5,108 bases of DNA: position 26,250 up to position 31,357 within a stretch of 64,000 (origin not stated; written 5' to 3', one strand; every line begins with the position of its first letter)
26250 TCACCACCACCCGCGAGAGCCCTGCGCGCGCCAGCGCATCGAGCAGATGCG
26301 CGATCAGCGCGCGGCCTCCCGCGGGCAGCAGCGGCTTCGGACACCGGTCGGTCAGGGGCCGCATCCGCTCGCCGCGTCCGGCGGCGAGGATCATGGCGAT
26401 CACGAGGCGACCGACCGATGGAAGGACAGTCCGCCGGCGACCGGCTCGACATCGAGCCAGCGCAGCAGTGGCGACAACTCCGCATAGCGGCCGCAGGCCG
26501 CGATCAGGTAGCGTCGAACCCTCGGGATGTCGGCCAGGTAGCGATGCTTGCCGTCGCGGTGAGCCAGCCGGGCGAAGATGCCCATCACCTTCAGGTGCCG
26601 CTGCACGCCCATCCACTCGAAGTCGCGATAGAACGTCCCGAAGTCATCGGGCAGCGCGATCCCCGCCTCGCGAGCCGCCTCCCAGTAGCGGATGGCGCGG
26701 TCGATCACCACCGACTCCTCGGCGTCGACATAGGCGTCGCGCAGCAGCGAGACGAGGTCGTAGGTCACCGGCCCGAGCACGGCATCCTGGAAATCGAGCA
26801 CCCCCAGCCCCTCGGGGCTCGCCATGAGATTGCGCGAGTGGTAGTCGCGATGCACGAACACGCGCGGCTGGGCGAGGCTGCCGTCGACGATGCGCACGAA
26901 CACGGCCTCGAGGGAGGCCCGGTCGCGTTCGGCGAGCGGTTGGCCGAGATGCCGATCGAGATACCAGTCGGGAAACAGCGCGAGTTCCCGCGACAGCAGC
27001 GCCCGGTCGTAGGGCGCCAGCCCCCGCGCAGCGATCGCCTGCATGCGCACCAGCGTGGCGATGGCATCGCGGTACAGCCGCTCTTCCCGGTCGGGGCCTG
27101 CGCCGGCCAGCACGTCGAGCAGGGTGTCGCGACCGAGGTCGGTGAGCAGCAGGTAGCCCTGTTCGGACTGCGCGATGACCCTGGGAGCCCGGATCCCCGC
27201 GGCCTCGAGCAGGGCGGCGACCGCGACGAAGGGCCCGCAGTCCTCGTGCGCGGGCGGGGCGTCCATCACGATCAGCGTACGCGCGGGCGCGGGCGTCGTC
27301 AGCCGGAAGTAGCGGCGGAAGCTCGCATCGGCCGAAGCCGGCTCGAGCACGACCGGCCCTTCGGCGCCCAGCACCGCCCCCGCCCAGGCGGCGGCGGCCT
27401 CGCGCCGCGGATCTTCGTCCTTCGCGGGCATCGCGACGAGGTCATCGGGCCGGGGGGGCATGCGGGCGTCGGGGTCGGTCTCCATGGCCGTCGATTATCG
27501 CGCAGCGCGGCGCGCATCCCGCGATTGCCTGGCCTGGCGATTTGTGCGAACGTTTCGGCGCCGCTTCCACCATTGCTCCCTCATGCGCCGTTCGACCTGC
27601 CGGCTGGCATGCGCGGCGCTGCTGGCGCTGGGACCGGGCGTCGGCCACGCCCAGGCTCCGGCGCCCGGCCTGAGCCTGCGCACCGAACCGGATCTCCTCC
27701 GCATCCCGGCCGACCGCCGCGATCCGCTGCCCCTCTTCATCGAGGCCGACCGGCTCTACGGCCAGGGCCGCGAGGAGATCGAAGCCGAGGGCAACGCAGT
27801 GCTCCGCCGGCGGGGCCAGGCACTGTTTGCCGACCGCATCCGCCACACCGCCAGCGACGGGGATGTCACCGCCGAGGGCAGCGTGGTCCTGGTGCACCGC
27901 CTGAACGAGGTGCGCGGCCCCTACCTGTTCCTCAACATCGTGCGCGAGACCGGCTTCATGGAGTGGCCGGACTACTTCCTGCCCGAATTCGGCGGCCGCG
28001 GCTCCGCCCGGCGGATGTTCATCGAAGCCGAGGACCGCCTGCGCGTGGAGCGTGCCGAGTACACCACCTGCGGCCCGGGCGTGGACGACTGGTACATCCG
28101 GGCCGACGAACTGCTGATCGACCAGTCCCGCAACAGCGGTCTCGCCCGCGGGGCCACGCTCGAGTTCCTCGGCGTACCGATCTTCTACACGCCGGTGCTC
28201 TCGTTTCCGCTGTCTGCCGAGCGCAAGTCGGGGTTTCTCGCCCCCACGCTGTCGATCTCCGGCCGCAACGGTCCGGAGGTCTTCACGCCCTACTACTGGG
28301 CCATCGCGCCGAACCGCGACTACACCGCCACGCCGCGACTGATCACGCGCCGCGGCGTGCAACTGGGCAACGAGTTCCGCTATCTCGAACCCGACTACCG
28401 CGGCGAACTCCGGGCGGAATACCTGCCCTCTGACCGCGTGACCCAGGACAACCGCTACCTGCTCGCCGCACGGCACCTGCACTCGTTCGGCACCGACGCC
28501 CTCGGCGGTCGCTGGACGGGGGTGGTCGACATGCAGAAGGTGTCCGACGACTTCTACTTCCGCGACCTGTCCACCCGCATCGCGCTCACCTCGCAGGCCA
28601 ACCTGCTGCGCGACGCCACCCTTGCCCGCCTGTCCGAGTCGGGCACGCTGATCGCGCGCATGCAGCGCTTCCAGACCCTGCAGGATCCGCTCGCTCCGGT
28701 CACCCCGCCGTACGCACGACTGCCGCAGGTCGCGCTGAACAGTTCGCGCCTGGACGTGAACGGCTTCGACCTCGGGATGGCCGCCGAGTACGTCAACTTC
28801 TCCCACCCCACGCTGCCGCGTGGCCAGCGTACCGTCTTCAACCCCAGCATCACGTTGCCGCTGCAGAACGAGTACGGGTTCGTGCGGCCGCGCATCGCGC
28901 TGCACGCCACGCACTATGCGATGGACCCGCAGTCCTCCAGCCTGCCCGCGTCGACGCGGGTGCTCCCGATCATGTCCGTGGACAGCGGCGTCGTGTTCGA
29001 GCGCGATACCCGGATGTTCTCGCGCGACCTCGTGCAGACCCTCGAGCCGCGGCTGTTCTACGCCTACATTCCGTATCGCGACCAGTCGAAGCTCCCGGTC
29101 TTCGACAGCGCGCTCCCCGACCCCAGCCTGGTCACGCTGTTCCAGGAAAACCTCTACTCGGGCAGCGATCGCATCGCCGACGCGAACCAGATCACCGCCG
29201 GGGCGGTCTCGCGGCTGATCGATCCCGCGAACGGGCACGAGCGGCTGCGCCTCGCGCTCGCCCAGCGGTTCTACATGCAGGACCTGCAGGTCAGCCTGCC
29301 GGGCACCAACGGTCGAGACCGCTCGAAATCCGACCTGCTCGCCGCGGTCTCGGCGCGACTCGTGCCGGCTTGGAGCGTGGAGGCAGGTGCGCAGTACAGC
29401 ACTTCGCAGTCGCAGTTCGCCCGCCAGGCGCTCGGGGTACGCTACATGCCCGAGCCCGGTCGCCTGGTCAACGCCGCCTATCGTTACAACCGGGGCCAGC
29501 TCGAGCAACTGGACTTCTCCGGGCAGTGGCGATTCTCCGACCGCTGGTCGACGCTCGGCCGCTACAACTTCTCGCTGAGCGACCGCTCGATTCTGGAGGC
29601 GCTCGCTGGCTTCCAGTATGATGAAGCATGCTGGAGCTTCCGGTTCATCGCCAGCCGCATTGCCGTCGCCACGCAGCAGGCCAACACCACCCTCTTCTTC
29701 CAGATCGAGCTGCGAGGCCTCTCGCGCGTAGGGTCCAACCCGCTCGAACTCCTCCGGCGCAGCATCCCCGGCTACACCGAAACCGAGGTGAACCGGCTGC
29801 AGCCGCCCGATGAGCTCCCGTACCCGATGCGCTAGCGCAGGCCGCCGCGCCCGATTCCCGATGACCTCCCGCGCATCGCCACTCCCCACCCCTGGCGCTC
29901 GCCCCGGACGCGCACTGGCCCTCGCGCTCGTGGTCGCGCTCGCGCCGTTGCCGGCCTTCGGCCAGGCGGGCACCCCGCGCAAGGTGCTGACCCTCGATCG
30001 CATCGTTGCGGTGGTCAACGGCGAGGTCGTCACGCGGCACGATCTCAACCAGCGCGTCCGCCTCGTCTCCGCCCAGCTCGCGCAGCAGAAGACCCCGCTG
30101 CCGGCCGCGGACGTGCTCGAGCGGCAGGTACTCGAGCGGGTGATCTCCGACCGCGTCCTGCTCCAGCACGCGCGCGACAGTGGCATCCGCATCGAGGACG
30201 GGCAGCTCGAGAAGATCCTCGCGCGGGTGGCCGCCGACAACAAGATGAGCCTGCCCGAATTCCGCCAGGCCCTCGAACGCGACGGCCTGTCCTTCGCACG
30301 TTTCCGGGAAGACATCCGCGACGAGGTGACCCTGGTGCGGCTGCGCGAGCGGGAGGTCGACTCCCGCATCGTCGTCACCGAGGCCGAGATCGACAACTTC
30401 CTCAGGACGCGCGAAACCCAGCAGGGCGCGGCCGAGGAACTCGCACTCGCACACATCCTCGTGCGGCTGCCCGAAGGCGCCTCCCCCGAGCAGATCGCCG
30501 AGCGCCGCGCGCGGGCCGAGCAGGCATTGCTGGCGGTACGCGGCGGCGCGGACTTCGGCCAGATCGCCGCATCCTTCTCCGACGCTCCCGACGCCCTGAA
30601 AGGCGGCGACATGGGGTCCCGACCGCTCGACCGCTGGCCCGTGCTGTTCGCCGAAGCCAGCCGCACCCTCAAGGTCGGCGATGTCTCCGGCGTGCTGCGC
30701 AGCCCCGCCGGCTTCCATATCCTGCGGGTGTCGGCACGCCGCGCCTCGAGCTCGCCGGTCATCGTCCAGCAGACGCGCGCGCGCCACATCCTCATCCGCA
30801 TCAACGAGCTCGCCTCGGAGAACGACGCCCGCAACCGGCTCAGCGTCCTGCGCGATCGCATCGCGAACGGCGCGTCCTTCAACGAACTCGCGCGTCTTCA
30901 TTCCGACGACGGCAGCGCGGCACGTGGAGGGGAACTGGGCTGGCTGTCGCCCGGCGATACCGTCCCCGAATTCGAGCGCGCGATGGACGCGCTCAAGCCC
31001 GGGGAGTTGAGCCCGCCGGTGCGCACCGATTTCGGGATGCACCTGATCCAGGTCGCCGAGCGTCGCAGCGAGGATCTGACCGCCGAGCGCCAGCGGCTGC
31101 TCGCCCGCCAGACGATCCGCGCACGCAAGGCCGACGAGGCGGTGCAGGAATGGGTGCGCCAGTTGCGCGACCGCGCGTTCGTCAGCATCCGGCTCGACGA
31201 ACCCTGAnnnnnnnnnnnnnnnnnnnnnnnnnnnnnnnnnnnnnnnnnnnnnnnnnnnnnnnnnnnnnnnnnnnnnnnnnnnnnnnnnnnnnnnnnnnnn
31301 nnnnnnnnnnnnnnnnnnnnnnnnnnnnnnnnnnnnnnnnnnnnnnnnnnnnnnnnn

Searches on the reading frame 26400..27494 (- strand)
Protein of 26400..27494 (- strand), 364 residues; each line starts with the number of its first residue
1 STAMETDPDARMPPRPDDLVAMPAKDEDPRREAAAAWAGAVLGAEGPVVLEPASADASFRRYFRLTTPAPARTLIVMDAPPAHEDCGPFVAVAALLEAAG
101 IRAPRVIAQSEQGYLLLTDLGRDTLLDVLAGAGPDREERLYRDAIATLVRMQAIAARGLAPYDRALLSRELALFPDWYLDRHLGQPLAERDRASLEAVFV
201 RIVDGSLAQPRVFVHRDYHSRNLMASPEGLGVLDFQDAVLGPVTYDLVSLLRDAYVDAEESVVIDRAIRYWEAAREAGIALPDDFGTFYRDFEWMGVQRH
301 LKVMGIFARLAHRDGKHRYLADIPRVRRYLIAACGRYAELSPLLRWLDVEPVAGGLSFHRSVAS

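Call 74: search_protein_families(library=pfam, proteins=[window:26400-27494:-], max_evalue=0.00001)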
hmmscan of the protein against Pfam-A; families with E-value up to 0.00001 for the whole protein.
window:26400-27494:- (364 aa): 1 family
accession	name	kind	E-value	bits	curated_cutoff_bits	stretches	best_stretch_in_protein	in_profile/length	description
PF01636.29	APH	-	8.7e-37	127.6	23.2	1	50-276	2-234/239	Phosphotransferase enzyme family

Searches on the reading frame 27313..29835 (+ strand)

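Call 74: search_protein_families(library=pfam, proteins=[window:27313-29835:+], max_evalue=0.00001)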
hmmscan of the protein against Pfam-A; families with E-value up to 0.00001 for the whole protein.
window:27313-29835:+ (840 aa): 1 family
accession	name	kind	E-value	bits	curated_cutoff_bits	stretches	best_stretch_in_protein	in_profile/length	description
PF04453.20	LptD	-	1.4e-95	321.3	22.4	1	393-745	10-384/384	LPS transport system D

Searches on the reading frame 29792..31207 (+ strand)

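Call 74: search_protein_families(library=pfam, proteins=[window:29792-31207:+], max_evalue=0.00001)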
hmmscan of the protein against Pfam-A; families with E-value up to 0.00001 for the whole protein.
window:29792-31207:+ (471 aa): 6 families
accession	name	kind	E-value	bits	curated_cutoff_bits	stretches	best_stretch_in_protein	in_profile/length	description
PF00639.27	Rotamase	-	3.4e-42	143.8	21.7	2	332-422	1-96/97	PPIC-type PPIASE domain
PF09312.16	SurA_N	-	2e-40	138.1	30.8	1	68-185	1-118/118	SurA N-terminal domain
PF13616.12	Rotamase_3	-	3.8e-40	137.5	22.5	2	326-424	14-115/116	PPIC-type PPIASE domain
PF13624.11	SurA_N_3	-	1.5e-17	64.4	27.2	1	46-183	21-160/162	SurA-like N-terminal domain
PF13145.12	Rotamase_2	-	1e-14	55.8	27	1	355-427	40-111/121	PPIC-type PPIASE domain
PF13623.11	SurA_N_2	-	1.5e-11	44.8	28.5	1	68-150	39-122/145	SurA-like N-terminal domain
